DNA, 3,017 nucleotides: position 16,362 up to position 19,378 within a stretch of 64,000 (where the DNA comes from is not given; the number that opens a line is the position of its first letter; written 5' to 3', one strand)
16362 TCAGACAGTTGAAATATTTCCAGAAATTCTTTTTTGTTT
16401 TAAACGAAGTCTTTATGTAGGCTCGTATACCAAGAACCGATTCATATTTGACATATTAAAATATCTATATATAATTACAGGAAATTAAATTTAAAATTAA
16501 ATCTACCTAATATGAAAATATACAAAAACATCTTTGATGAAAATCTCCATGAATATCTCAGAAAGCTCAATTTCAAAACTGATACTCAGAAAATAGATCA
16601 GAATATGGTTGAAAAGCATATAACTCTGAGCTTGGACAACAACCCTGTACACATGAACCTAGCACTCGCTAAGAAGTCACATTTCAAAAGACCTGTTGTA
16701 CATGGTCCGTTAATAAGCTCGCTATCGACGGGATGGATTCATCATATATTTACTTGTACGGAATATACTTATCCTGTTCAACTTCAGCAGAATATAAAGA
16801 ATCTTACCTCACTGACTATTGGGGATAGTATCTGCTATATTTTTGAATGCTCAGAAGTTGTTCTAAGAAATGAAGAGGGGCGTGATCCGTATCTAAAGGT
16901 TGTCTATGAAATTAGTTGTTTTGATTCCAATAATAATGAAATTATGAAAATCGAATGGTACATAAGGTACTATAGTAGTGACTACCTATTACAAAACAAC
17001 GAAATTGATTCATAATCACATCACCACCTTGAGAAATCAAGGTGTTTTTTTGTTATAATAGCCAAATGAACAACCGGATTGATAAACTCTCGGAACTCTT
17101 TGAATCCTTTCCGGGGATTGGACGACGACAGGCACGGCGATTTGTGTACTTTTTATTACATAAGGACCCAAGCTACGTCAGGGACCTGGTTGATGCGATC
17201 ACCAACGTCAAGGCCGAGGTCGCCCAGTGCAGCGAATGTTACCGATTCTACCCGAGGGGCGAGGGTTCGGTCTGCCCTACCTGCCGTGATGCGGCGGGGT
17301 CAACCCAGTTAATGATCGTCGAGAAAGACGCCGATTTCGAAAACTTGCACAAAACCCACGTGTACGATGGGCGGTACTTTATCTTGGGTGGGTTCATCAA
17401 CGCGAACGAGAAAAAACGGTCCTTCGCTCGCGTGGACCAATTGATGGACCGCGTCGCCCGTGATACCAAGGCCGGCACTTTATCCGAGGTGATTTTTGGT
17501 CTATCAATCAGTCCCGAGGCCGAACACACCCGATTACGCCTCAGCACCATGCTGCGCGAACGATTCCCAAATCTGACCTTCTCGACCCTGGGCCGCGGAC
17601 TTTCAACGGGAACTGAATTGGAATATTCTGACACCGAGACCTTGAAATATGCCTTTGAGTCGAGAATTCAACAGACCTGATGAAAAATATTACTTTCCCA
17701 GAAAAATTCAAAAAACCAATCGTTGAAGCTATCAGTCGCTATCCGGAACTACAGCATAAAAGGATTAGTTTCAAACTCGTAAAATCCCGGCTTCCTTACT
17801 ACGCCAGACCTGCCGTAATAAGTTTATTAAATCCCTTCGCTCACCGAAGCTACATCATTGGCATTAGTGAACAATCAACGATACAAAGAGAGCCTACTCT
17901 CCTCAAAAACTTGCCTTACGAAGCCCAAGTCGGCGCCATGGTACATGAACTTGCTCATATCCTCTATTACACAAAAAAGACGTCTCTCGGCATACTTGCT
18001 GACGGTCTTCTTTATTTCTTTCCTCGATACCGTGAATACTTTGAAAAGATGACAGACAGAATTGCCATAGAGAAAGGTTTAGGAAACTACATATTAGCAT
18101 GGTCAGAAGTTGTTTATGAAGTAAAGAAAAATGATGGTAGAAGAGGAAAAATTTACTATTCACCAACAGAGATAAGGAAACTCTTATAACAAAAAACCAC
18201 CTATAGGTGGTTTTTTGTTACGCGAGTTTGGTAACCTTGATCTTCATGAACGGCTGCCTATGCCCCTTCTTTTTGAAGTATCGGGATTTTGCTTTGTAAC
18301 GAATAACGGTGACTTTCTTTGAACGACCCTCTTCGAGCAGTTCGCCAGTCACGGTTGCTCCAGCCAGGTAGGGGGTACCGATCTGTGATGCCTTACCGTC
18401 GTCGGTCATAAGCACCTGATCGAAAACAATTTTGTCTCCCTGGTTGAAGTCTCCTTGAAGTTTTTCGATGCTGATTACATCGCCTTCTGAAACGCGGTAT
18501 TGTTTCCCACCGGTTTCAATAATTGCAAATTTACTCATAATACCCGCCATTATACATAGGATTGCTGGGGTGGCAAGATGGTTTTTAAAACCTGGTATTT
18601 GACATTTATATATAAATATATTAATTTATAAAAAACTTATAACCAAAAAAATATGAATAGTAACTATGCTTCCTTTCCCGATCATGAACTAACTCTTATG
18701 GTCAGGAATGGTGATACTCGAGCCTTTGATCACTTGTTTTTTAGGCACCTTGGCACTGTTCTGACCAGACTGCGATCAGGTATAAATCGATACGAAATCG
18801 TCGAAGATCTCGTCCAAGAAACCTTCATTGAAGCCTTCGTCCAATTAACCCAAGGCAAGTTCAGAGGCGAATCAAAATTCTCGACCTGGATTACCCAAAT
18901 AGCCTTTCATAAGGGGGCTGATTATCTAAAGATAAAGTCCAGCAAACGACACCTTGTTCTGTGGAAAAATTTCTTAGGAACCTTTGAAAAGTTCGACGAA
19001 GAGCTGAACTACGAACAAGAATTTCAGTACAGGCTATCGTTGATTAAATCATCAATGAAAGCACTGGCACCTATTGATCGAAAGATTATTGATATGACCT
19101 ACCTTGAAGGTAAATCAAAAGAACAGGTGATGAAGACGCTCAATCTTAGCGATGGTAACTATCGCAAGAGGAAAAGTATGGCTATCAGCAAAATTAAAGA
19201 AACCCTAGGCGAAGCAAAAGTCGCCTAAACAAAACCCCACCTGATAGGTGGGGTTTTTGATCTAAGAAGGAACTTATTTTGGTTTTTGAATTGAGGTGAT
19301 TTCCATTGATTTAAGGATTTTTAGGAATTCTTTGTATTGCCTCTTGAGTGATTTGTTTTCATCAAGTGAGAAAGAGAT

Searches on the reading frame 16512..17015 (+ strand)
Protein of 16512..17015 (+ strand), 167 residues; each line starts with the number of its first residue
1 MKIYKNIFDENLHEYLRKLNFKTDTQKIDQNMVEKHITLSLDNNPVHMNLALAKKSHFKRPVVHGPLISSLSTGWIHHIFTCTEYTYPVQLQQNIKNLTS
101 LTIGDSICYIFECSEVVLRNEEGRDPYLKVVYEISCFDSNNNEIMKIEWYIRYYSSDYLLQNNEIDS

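Call 9: search_protein_families(library=pfam, proteins=[window:16512-17015:+], max_evalue=0.001)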
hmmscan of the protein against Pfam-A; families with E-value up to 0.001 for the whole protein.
window:16512-17015:+ (167 aa): 1 family
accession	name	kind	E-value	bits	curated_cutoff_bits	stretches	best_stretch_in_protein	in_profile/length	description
PF01575.25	MaoC_dehydratas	-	1.2e-08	35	27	1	23-81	12-71/123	MaoC like domain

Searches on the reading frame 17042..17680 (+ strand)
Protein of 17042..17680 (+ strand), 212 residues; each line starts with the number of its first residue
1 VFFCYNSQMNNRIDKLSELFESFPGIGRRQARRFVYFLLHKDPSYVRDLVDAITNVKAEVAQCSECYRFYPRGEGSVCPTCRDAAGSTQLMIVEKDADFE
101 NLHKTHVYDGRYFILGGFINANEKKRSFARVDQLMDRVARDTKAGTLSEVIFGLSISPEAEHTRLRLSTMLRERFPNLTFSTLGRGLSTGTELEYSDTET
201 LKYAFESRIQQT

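Call 9: search_protein_families(library=pfam, proteins=[window:17042-17680:+], max_evalue=0.001)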
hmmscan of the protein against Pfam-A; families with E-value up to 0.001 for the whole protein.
window:17042-17680:+ (212 aa): 3 families
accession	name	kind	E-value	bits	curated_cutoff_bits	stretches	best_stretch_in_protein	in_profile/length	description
PF21176.3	RecR_HhH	-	4e-08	33.4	27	1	13-56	1-44/45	RecR, helix-hairpin-helix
PF13662.12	Toprim_4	-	1.1e-06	29.2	25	1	89-171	2-74/85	Toprim domain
PF21175.2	RecR_C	-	2.7e-05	23.9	22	1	186-208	1-23/24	RecR, C-terminal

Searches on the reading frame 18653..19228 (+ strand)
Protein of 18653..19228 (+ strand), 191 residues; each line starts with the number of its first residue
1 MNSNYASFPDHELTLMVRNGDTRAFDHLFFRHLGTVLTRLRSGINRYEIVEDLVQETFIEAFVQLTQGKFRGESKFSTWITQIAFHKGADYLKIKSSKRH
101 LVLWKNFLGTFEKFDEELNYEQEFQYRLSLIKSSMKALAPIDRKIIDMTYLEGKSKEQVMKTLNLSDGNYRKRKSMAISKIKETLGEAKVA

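Call 9: search_protein_families(library=pfam, proteins=[window:18653-19228:+], max_evalue=0.001)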
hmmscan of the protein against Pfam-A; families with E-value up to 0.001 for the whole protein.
window:18653-19228:+ (191 aa): 3 families
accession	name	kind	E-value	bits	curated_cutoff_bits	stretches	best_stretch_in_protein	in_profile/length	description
PF04542.20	Sigma70_r2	-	6.9e-07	29.4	24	1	31-93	4-66/71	Sigma-70 region 2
PF04545.22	Sigma70_r4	-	0.00048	20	24.1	1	135-183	2-50/50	Sigma-70, region 4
PF08281.18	Sigma70_r4_2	-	0.00097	19.2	25.7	0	133-180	6-53/54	Sigma-70, region 4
